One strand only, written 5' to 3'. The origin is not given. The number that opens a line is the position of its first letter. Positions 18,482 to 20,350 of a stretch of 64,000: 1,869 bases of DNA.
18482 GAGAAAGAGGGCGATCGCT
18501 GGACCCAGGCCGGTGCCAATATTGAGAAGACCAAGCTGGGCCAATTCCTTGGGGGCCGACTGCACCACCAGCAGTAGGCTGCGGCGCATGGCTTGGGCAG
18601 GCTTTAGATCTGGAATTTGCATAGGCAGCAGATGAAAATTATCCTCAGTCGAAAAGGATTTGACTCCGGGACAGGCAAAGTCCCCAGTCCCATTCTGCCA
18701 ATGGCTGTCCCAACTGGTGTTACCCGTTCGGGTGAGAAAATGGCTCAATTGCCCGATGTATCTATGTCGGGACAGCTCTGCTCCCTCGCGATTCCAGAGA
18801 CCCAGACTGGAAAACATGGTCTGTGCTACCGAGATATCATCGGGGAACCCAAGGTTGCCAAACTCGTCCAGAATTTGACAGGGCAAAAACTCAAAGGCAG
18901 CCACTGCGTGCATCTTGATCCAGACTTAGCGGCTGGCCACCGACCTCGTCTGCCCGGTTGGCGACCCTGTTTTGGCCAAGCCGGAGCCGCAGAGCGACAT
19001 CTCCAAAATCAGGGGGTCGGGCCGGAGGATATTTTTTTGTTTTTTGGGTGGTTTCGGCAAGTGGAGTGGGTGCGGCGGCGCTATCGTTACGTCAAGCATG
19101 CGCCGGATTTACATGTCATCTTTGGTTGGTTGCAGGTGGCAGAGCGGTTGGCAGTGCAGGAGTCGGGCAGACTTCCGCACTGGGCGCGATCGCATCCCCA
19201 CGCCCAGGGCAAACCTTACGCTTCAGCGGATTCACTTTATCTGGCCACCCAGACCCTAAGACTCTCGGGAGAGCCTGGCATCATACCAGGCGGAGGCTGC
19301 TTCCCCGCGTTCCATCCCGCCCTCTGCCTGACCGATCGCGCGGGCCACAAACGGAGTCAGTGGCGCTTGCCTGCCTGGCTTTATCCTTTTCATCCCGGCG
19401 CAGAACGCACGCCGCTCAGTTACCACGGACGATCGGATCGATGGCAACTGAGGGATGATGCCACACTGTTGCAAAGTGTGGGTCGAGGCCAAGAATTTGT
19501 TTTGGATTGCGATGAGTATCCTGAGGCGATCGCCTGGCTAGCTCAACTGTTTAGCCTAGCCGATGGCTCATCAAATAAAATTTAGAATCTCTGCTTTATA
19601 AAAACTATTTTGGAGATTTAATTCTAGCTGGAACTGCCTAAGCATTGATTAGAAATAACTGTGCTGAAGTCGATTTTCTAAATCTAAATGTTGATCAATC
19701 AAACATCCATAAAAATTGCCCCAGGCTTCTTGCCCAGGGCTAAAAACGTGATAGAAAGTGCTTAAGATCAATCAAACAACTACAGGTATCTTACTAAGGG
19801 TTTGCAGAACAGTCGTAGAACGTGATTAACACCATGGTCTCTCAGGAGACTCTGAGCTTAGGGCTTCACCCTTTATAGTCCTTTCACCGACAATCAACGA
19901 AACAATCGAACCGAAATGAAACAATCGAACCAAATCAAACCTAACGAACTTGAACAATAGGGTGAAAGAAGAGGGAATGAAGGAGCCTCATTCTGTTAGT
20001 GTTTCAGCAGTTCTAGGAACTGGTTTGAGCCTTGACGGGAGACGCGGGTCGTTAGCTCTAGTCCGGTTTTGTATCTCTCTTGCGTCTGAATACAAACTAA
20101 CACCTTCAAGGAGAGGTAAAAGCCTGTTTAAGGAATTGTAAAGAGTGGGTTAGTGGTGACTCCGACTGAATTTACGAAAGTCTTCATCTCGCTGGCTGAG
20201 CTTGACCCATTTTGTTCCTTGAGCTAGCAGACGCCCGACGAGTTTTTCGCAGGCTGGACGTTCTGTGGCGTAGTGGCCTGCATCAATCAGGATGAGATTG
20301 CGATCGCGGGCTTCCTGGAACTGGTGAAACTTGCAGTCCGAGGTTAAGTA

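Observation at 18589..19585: Unknown 317-aa ORF starting 10 bp from the divergent start of an ABC exporter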

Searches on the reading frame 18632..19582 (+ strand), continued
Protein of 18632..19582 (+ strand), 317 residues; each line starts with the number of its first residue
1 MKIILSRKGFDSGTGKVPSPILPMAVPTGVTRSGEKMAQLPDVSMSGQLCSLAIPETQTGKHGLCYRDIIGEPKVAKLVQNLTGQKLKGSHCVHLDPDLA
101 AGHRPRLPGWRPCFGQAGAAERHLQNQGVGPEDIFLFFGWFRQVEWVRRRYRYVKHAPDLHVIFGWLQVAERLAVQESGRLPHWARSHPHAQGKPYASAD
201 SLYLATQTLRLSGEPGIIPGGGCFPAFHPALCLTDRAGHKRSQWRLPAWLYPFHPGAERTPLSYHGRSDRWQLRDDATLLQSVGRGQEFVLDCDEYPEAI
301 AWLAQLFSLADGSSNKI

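Call 100: get_annotated_region(hit=H6, flank=4000)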
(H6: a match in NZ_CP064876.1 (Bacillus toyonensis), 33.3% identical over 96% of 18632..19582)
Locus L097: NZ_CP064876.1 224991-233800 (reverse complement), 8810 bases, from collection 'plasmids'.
description: Bacillus toyonensis strain P18 plasmid pBtP18, complete sequence
organism: Bacillus toyonensis (NCBI taxid 155322)
taxonomy: Bacteria; Bacillota; Bacilli; Bacillales; Bacillaceae; Bacillus; Bacillus toyonensis
host: -; source: sediment,deep-sea sediment; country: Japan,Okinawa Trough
typing (MOB-suite, as given by PLSDB): non-mobilizable; replicon rep_cluster_164
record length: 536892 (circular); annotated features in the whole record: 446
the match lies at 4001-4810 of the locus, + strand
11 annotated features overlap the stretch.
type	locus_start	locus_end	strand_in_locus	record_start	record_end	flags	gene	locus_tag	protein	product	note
CDS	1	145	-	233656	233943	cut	-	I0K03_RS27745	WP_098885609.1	hypothetical protein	-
CDS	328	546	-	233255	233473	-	-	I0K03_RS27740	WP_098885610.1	helix-turn-helix transcriptional regulator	-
CDS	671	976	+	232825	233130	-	-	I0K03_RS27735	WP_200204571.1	hypothetical protein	-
CDS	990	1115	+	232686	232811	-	-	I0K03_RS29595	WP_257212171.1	hypothetical protein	-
CDS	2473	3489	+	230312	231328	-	-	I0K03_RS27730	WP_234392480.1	HNH endonuclease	-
CDS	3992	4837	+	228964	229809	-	-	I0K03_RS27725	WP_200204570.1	hypothetical protein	-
CDS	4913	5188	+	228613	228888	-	-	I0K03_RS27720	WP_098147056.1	hypothetical protein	-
CDS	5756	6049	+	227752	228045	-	-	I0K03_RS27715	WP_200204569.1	hypothetical protein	-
CDS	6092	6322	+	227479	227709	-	-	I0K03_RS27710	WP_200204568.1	hypothetical protein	-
CDS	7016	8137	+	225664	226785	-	-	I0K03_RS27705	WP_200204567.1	hypothetical protein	-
CDS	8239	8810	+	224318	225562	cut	dcm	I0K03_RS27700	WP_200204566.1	DNA (cytosine-5-)-methyltransferase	GO:0006304 - DNA modification [Evidence IEA]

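Call 101: search_protein_families(library=pfam, proteins=[L095:4861-5586:+, L095:5864-6886:+, L095:2923-3738:+, L095:2089-2712:+, L096:4916-5803:+, L096:5851-7344:+, L096:7623-8075:+, L097:2473-3489:+, L097:4913-5188:+, L097:7016-8137:+], max_evalue=0.001)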
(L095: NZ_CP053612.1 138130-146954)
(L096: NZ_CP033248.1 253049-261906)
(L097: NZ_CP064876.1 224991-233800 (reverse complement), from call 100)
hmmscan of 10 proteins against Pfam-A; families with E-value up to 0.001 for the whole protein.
L095:4861-5586:+ (241 aa): 1 family
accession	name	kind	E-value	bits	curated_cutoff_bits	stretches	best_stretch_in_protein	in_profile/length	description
PF18753.6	Nmad2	-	6.6e-56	189.4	26.1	1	1-205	1-198/200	Nucleotide modification associated domain 2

L095:5864-6886:+ (340 aa): 0 families

L095:2923-3738:+ (271 aa): 2 families
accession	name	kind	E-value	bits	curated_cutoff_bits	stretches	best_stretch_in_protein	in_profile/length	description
PF00149.33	Metallophos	-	3.2e-12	47.7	21.5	1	17-100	5-96/191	Calcineurin-like phosphoesterase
PF12850.12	Metallophos_2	-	0.00053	20.5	27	1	17-95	5-78/154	Calcineurin-like phosphoesterase superfamily domain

L095:2089-2712:+ (207 aa): 0 families

L096:4916-5803:+ (295 aa): 1 family
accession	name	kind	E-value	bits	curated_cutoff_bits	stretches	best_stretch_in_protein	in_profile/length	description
PF18863.6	AbiJ_NTD4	-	1.3e-13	52.1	34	1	3-155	1-134/152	AbiJ N-terminal domain 4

L096:5851-7344:+ (497 aa): 0 families

L096:7623-8075:+ (150 aa): 0 families

L097:2473-3489:+ (338 aa): 1 family
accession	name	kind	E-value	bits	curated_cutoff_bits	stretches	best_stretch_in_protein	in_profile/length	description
PF01844.29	HNH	-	6.9e-07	29.8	21.4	1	263-319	1-47/47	HNH endonuclease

L097:4913-5188:+ (91 aa): 0 families

L097:7016-8137:+ (373 aa): 0 families

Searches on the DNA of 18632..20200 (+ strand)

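Call 57: search_rna_families(source=window, start=19550, end=20200, threshold=evalue, max_evalue=5, show_alignments=2)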
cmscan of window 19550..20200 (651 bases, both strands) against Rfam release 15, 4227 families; matches with E-value up to 5: 5.
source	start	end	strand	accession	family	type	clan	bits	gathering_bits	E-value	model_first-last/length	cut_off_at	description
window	19640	19728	+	RF01170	snoU61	Gene; snRNA; snoRNA; CD-box;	CL00067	19.2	55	0.2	1-84/84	no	Small nucleolar RNA U61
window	19568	19704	+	RF01237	snR161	Gene; snRNA; snoRNA; HACA-box;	CL00036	18.6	50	1.1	1-165/165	no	Small nucleolar RNA snR161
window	20056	20136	+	RF03676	MIR5148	Gene; miRNA;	-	17.6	93.5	1.5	1-78/78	no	MIR5148 microRNA precursor family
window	19711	19781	-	RF02270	nse_sRNA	Gene;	-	16.9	75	4.2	1-73/73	no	Neisseria sigma-E sRNA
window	20130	20179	-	RF02172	RFPL3-AS1_2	Gene; lncRNA;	-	13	40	1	1-71/71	no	RFPL3 antisense RNA 1 conserved region 2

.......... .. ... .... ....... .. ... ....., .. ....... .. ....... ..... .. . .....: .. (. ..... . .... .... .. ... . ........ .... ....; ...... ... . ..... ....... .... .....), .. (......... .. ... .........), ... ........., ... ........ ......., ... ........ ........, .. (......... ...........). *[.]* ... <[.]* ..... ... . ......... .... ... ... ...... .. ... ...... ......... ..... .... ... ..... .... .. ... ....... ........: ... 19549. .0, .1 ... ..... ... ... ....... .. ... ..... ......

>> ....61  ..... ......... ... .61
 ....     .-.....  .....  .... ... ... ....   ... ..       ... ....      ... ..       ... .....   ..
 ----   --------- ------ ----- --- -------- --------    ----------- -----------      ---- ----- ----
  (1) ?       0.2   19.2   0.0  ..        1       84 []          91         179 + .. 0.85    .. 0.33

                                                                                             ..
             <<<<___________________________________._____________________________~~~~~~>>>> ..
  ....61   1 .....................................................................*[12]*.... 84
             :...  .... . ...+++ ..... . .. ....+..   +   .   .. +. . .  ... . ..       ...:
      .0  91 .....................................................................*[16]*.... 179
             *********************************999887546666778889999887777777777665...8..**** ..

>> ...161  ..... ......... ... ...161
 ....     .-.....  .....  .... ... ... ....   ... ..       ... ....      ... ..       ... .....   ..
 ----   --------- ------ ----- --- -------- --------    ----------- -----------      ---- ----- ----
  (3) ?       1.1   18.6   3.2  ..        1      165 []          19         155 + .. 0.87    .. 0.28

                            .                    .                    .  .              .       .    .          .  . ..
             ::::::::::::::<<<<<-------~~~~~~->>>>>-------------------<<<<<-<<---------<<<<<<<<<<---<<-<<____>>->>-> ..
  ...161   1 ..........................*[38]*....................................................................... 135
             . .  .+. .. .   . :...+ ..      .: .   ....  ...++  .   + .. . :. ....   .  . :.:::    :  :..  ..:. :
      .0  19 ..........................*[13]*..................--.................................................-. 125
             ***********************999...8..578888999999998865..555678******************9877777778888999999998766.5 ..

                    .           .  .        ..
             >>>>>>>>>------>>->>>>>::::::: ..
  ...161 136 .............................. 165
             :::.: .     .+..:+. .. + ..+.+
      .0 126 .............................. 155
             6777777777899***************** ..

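Call 89: search_rna_families(sources=[L082, L086, L087, L091, L092, L093], threshold=evalue, max_evalue=0.01)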
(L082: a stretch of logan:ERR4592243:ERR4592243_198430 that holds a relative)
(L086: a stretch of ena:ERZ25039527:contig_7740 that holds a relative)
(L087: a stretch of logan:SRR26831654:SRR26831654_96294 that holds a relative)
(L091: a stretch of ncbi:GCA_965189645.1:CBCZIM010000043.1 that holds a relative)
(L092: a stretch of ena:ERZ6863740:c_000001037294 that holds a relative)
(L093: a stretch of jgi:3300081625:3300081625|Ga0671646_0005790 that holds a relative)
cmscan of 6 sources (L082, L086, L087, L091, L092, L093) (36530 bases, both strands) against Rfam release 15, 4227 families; matches with E-value up to 0.01: 0.
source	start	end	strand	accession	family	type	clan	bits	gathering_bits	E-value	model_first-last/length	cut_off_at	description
